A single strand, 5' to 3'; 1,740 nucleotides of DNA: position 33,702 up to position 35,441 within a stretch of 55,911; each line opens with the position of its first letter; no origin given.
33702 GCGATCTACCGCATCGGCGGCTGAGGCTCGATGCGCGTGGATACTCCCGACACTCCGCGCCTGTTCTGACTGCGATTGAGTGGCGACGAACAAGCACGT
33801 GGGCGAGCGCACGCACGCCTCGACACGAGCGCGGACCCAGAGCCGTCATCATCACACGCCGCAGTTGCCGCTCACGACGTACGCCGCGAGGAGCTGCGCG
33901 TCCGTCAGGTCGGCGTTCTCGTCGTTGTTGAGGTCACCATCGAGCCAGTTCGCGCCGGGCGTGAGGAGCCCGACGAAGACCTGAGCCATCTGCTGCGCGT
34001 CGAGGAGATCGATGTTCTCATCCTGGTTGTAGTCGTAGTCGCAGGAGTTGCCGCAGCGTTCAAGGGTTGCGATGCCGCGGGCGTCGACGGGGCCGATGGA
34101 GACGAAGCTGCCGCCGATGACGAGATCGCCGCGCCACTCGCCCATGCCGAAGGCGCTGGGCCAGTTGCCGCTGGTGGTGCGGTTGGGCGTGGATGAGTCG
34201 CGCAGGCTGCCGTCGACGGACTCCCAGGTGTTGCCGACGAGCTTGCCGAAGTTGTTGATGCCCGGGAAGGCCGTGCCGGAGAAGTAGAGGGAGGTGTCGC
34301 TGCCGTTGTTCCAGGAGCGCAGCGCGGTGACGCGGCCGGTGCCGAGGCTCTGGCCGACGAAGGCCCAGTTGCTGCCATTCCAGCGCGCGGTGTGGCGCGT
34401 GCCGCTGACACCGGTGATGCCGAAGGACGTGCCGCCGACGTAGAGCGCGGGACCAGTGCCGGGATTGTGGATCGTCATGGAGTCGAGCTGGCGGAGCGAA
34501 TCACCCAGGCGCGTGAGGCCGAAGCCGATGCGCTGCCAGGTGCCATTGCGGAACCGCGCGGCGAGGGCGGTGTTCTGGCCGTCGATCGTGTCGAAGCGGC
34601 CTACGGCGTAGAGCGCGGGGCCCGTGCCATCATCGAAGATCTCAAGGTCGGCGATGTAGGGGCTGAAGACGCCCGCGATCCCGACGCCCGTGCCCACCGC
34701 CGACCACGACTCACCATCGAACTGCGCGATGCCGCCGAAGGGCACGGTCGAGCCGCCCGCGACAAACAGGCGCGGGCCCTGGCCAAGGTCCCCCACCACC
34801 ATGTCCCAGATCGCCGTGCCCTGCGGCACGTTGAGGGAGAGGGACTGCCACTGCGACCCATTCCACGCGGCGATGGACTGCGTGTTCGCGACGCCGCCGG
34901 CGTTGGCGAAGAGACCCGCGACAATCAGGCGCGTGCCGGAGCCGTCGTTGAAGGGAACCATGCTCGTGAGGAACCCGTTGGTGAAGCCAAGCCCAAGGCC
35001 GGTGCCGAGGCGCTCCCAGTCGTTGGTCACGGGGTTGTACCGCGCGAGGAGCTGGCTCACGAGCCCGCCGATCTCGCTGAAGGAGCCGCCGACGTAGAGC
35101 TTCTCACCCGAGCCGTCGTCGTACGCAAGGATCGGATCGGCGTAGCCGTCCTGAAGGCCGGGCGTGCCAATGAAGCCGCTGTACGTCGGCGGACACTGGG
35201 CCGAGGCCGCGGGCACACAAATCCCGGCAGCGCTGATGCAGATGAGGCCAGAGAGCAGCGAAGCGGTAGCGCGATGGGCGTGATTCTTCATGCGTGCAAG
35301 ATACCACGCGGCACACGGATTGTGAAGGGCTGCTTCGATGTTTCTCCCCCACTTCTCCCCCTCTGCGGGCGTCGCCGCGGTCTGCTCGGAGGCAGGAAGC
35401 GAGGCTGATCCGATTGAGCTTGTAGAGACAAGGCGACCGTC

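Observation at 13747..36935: Seven unrelated secreted proteins end in one near-invariant, Cys-bracketed, double Ca-loop (dockerin-like) 63-aa module: candidate surface-display or sorting system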

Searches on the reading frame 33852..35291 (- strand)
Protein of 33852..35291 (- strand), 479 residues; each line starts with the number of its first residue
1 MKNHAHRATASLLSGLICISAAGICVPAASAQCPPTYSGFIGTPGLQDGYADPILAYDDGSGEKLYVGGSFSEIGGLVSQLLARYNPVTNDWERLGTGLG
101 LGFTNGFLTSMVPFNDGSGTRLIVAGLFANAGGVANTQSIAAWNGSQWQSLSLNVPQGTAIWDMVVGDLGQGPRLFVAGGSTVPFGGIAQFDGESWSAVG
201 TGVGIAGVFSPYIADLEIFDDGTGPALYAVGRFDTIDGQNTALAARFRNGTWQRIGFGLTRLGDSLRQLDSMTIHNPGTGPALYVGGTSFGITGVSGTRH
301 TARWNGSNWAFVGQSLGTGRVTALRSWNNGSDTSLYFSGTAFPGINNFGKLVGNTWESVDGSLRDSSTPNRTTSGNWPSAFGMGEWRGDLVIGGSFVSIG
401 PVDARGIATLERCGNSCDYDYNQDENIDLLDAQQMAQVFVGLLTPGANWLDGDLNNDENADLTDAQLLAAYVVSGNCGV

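Call 4: search_protein_families(library=pfam, proteins=[window:33852-35291:-], max_evalue=0.1)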
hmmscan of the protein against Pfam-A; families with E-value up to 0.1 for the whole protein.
window:33852-35291:- (479 aa): 5 families
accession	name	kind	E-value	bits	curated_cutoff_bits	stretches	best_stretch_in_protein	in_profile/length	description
PF12768.13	Rax2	-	2.8e-07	30.6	28.8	1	61-201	34-164/254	Rax2 C-terminal beta propeller domain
PF00404.24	Dockerin_1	-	0.00018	22.1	22.9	1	419-472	2-56/57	Dockerin type I domain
PF13964.12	Kelch_6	-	0.0018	18.6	25.3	0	62-96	11-44/50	Kelch motif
PF17164.10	DUF5122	-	0.013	16.1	27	1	64-87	5-28/36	Domain of unknown function (DUF5122) beta-propeller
PF07646.21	Kelch_2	-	0.087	13.3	21.3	0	62-95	11-44/48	Kelch motif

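Call 5: search_protein_families(library=ncbifam, proteins=[window:33852-35291:-], max_evalue=0.1)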
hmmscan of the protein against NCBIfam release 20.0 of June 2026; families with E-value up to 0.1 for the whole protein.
window:33852-35291:- (479 aa): 0 families

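Call 7: find_encoding_contigs(protein=window:33852-35291:-, flank=10000, max_places=4)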
Protein window:33852-35291:- (479 aa): no gene with exactly this product is on record in the collection.
